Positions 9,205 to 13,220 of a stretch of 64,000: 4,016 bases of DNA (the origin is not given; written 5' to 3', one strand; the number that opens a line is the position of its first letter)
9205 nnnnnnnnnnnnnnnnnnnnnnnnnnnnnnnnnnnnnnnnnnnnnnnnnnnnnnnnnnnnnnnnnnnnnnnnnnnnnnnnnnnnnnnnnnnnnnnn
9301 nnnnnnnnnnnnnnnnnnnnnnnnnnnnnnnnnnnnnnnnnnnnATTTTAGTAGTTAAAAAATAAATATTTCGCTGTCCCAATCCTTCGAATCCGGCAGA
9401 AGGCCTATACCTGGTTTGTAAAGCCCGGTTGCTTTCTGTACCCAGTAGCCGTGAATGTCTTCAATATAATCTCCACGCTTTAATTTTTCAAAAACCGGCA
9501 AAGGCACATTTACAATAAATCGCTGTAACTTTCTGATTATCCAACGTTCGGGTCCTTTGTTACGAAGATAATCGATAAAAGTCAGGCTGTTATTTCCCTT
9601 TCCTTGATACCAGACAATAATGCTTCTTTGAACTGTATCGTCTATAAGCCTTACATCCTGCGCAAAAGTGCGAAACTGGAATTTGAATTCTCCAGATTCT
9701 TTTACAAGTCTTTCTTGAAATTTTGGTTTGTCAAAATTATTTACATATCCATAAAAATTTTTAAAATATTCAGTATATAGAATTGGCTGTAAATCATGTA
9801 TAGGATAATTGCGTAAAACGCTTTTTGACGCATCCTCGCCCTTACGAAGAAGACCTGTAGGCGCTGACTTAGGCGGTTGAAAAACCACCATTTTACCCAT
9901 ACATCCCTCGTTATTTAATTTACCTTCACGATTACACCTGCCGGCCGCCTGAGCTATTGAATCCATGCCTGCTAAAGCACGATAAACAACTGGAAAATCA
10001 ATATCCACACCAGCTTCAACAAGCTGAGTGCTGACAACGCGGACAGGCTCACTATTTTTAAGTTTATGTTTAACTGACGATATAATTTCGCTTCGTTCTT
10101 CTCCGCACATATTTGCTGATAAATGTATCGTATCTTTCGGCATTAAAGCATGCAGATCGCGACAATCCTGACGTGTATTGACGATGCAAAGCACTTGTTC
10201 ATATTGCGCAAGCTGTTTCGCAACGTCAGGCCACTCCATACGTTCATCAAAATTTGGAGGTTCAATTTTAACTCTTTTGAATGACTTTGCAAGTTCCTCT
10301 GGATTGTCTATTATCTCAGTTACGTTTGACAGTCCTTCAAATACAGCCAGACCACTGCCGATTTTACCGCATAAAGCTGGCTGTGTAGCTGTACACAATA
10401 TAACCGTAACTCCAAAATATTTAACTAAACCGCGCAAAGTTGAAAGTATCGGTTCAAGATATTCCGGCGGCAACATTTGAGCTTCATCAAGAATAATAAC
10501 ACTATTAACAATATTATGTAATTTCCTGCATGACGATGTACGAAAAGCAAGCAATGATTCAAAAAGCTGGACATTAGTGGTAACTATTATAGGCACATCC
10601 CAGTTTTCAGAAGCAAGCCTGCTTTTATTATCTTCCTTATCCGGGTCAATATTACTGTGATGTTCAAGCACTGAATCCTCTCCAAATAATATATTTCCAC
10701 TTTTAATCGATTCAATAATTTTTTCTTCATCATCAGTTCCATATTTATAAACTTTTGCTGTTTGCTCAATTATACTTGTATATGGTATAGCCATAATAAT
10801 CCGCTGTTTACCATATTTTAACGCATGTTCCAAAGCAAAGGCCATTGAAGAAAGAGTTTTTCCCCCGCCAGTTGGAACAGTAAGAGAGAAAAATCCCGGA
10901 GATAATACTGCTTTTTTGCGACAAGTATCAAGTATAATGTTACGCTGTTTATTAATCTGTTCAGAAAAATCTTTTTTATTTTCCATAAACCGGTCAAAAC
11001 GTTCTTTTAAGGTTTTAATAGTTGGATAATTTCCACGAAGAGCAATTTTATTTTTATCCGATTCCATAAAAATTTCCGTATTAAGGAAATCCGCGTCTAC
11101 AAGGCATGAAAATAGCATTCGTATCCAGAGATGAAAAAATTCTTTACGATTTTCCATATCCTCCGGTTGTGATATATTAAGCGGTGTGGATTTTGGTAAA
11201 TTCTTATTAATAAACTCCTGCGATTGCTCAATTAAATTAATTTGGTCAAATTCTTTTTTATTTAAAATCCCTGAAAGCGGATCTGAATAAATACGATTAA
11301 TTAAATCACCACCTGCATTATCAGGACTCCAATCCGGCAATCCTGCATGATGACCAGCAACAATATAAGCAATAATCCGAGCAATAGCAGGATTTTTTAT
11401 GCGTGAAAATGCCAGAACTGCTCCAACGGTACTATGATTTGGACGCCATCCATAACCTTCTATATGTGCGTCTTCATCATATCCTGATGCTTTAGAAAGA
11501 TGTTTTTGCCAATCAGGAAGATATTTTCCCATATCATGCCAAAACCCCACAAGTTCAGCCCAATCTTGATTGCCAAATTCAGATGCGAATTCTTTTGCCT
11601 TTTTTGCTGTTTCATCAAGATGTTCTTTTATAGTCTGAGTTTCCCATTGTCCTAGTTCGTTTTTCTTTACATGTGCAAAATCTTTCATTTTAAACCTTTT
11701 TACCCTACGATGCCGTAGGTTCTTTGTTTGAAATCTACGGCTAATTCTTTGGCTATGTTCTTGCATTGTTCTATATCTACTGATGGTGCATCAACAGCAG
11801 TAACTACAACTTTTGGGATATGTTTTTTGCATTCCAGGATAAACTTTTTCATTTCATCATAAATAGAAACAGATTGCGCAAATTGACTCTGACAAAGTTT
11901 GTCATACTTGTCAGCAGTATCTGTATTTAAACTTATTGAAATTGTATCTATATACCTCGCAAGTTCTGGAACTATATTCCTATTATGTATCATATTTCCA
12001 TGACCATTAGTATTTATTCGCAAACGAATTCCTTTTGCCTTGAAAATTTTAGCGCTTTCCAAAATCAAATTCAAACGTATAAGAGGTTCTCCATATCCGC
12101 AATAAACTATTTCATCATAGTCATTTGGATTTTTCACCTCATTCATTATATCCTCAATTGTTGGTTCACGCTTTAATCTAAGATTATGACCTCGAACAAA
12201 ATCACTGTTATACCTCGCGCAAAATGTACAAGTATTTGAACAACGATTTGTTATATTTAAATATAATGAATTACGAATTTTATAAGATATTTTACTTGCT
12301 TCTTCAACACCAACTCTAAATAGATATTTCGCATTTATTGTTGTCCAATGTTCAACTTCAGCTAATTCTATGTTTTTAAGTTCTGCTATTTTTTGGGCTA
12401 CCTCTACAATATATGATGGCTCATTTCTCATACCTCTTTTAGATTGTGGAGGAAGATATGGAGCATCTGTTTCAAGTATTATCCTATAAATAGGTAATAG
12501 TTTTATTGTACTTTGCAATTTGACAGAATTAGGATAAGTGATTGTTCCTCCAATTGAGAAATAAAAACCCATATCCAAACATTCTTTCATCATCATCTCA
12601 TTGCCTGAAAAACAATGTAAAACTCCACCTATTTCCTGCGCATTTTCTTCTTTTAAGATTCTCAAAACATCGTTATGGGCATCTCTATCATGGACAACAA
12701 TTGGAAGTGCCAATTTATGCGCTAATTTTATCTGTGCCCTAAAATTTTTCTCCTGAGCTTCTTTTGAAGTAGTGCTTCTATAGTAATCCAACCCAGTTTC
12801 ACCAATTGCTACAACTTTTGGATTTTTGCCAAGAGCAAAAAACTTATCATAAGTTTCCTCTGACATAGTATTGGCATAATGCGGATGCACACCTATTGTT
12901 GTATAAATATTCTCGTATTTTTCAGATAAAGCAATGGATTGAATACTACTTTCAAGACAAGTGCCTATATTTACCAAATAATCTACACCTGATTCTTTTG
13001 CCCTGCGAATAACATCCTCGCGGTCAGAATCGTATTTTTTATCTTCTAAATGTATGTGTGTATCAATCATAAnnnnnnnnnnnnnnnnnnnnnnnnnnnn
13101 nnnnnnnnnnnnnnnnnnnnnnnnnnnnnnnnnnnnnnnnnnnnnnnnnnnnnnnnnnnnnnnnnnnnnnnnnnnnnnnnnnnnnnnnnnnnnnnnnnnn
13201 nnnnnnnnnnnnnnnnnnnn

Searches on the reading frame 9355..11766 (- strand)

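Call 51: search_protein_families(library=pfam, proteins=[window:9355-11766:-], max_evalue=0.00001)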
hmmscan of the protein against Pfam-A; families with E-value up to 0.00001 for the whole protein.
window:9355-11766:- (803 aa): 4 families
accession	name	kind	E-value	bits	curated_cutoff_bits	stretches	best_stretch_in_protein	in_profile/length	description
PF22590.2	Cas3-like_C_2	-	7.4e-15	55.6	27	1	523-615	3-105/106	CRISPR-associated nuclease/helicase Cas3, C-terminal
PF00270.35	DEAD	-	1.5e-10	41.5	26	1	274-463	4-161/167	DEAD/DEAH box helicase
PF04851.21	ResIII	-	5.7e-08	33.3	22.5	1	293-461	26-161/164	Type III restriction enzyme, res subunit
PF18019.7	Cas3_HD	-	5.3e-07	30.3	23.1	1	28-149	20-137/207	Cas3, HD domain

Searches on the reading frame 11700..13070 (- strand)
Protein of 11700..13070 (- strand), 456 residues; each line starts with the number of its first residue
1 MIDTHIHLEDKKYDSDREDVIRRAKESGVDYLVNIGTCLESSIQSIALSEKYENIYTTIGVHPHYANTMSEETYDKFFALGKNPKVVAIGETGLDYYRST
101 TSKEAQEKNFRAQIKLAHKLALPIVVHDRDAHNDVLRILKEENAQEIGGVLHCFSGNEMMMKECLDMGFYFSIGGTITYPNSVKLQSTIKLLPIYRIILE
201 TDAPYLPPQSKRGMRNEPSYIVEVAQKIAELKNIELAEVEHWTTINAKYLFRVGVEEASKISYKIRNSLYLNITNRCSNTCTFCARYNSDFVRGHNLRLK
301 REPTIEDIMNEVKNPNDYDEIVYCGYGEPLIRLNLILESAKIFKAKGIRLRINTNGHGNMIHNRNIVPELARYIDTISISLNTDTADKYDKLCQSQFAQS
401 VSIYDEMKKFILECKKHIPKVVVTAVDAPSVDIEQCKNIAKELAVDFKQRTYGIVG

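Call 51: search_protein_families(library=pfam, proteins=[window:11700-13070:-], max_evalue=0.00001)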
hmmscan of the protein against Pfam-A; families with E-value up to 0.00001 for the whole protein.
window:11700-13070:- (456 aa): 2 families
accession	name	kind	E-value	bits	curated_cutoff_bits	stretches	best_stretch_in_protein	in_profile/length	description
PF01026.27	TatD_DNase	-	3.9e-88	295.6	27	1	2-252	1-253/253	TatD related DNase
PF04055.27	Radical_SAM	-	1.1e-17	65.1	29.5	1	271-441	1-164/166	Radical SAM superfamily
